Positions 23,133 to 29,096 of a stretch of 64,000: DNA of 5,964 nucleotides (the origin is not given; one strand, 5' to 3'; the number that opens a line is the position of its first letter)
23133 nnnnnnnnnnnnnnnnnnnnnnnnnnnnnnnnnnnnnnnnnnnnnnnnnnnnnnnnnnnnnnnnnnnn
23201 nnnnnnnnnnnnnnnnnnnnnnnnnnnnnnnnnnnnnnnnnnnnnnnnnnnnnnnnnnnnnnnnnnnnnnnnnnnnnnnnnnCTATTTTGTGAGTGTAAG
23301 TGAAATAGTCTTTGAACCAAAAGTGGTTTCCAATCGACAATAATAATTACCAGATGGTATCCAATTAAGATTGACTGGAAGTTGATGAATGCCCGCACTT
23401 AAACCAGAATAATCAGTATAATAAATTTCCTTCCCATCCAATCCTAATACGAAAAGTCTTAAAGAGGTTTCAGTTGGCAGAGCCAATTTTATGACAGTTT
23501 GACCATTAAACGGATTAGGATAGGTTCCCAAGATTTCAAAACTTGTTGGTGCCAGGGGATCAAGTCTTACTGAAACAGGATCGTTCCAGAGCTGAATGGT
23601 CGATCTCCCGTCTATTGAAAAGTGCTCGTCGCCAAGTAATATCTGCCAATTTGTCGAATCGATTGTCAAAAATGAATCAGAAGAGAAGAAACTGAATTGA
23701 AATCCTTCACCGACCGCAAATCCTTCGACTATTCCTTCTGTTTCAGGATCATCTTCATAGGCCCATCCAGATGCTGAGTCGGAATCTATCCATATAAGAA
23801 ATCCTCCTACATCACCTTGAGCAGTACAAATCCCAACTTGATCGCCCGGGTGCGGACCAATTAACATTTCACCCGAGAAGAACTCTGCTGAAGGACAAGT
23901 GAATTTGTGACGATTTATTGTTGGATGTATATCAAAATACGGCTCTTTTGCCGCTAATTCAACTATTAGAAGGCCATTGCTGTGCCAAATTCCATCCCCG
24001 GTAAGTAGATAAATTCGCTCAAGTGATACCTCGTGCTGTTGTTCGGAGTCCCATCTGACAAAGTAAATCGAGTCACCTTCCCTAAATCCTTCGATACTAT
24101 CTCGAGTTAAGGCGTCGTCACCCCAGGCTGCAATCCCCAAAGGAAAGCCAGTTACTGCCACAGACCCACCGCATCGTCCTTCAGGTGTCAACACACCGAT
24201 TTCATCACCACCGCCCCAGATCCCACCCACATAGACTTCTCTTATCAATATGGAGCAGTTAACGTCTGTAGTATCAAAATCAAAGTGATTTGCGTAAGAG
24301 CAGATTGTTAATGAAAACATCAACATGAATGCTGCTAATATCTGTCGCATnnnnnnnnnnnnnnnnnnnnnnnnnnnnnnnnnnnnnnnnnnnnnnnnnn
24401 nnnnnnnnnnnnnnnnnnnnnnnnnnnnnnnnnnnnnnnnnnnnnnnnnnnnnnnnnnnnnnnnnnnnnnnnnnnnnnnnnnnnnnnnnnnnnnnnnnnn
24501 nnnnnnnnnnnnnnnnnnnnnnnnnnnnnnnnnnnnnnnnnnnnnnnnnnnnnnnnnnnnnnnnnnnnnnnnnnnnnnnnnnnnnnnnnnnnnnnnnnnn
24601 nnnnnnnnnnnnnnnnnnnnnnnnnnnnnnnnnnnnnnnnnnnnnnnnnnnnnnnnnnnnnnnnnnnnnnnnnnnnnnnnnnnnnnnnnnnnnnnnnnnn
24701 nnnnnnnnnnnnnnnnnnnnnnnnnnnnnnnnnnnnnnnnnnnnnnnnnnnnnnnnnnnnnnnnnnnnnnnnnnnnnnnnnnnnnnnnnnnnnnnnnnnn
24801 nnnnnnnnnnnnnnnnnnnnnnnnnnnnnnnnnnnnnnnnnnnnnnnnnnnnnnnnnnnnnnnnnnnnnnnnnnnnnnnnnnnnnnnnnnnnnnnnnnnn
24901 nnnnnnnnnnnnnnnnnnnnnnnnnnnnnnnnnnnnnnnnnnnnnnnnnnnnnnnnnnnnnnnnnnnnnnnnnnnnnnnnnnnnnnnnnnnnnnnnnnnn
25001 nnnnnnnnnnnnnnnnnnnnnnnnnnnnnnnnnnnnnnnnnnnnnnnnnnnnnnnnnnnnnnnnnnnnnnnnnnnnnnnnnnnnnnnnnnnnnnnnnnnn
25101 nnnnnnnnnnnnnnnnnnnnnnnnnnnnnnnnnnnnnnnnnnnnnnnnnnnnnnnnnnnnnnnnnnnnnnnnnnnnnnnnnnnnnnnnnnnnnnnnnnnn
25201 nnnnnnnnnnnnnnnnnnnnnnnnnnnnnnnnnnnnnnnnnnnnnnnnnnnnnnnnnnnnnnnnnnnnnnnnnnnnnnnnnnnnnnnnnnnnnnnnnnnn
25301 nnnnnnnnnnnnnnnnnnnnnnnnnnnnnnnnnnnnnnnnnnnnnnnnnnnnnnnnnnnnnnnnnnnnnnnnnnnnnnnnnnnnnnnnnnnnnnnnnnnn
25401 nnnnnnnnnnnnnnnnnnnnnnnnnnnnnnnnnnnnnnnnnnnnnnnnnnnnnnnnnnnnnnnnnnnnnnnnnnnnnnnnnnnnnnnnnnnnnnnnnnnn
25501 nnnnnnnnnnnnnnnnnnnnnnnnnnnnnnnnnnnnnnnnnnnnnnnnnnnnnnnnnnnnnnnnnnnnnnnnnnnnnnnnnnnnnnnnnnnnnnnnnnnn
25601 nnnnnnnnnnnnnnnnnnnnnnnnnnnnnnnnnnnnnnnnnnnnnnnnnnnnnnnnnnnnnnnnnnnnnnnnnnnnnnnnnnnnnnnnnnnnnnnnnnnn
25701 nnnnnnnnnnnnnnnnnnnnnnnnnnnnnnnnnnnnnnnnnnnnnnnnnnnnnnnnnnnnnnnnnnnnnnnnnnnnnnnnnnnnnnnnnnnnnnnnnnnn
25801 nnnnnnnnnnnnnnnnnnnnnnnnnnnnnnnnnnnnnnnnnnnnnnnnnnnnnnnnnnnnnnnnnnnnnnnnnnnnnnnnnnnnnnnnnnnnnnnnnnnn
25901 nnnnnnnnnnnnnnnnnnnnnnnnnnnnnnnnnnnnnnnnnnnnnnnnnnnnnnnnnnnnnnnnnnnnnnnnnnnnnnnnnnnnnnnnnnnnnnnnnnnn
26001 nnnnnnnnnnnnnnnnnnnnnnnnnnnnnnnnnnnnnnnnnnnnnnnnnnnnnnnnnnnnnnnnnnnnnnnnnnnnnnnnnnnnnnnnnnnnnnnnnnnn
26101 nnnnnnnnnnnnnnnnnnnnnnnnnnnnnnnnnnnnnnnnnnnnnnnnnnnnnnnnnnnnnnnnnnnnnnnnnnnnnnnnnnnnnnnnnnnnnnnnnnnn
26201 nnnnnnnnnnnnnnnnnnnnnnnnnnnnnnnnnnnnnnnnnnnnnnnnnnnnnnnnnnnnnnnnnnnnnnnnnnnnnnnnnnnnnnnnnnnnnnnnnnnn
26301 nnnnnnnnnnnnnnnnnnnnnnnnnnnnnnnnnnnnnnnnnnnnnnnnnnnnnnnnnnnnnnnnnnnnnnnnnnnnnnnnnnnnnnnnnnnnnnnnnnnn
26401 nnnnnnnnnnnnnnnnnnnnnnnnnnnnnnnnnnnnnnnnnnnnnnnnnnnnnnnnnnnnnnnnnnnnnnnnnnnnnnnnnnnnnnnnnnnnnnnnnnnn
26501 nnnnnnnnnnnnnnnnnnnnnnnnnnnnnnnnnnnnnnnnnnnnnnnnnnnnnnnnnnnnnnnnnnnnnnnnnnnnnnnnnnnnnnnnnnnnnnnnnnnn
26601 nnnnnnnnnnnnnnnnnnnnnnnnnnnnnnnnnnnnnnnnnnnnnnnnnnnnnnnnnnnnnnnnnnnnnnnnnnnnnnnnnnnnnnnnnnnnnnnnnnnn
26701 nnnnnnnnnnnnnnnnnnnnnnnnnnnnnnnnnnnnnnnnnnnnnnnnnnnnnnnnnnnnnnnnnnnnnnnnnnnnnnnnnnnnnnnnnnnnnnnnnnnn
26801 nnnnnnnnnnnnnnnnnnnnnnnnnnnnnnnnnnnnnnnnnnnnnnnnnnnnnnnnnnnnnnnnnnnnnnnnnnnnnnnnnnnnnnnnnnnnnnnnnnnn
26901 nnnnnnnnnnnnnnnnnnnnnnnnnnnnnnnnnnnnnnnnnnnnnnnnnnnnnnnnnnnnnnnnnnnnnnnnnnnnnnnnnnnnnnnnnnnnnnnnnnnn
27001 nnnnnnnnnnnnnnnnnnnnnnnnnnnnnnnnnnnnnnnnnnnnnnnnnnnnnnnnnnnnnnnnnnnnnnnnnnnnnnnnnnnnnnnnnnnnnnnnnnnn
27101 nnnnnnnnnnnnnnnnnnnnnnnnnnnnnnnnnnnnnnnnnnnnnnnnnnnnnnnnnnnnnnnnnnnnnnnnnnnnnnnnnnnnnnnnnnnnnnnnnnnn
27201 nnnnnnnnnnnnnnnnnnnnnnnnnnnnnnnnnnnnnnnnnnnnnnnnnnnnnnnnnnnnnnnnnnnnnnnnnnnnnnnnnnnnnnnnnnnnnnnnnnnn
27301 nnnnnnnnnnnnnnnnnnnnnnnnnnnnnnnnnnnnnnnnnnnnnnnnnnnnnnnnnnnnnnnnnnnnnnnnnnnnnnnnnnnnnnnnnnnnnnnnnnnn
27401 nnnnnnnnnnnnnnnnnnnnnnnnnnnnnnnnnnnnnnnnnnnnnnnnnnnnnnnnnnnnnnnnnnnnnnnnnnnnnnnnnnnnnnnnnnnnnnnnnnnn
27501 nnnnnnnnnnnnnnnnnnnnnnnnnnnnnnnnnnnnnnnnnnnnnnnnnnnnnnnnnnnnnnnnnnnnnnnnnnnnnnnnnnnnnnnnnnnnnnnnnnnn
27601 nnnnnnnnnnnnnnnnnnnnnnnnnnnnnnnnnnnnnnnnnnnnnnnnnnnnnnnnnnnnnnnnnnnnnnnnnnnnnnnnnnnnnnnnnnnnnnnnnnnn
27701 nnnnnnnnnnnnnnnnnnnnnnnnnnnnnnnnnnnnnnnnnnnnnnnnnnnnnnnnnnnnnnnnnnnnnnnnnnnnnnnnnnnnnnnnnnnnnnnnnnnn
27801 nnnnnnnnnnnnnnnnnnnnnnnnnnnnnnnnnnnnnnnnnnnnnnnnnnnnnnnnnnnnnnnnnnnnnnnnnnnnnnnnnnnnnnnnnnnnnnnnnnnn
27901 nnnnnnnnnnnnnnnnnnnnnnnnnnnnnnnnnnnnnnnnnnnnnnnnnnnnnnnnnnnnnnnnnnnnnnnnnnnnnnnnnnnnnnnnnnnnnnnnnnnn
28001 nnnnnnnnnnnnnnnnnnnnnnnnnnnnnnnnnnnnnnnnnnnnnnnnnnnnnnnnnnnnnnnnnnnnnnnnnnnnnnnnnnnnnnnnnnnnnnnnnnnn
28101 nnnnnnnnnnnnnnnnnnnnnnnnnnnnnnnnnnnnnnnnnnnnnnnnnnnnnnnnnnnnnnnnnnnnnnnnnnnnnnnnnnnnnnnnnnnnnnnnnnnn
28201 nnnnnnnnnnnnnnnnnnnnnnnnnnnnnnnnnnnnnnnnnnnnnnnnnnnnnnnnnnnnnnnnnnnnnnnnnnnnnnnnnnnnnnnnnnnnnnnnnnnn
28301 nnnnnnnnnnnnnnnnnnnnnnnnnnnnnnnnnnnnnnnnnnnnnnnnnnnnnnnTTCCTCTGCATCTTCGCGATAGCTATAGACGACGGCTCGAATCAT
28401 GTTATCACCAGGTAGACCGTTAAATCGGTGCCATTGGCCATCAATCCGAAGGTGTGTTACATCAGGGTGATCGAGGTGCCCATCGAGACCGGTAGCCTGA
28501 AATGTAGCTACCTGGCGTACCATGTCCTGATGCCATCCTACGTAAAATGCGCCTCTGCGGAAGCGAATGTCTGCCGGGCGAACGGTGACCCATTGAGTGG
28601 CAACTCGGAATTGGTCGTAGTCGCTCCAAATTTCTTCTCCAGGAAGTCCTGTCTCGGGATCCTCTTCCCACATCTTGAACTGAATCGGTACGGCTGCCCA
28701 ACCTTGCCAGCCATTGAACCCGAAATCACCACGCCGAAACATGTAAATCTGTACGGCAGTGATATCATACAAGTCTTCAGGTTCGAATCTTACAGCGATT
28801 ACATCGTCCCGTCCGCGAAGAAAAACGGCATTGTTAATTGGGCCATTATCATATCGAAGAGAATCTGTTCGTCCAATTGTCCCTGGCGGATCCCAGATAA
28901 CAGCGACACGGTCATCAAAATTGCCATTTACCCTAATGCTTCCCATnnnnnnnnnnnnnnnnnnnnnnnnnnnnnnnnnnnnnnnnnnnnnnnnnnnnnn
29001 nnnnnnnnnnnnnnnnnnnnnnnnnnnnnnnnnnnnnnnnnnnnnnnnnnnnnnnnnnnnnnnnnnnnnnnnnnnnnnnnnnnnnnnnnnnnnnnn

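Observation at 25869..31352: Internal duplication of about 610 aa in the 2907-aa protein, containing a second unassigned region of about 240 aa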

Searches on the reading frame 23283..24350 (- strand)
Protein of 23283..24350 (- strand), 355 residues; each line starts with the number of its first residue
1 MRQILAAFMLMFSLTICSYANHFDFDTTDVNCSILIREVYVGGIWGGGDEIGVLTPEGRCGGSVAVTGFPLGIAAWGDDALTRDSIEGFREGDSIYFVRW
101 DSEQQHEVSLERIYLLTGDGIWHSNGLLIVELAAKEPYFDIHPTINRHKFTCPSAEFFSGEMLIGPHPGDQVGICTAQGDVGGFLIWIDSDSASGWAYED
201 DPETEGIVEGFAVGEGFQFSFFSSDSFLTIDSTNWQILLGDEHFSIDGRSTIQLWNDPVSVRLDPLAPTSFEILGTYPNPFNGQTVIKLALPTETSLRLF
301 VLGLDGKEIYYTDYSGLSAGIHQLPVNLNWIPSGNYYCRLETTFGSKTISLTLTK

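Call 15: search_protein_families(library=pfam, proteins=[window:23283-24350:-], max_evalue=0.01)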
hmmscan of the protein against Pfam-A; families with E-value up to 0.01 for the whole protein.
window:23283-24350:- (355 aa): 1 family
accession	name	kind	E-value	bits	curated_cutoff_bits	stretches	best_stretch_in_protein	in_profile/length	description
PF18962.6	Por_Secre_tail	-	0.00046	20.9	27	1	277-344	2-66/75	Secretion system C-terminal sorting domain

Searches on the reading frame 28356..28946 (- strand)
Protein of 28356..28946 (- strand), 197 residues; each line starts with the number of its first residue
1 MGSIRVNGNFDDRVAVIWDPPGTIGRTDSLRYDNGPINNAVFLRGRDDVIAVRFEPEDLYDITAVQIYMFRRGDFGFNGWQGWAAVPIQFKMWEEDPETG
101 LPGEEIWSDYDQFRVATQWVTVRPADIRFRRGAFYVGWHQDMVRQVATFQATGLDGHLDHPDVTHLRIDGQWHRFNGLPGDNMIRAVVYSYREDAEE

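Call 10: search_protein_families(library=pfam, proteins=[window:28356-28946:-], max_evalue=10)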
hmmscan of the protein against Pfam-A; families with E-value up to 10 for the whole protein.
window:28356-28946:- (197 aa): 1 family
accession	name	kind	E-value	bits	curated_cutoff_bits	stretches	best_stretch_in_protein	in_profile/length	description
PF05449.16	Phage_holin_3_7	-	0.32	11.5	25.4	1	62-85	8-31/80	Putative 3TM holin, Phage_holin_3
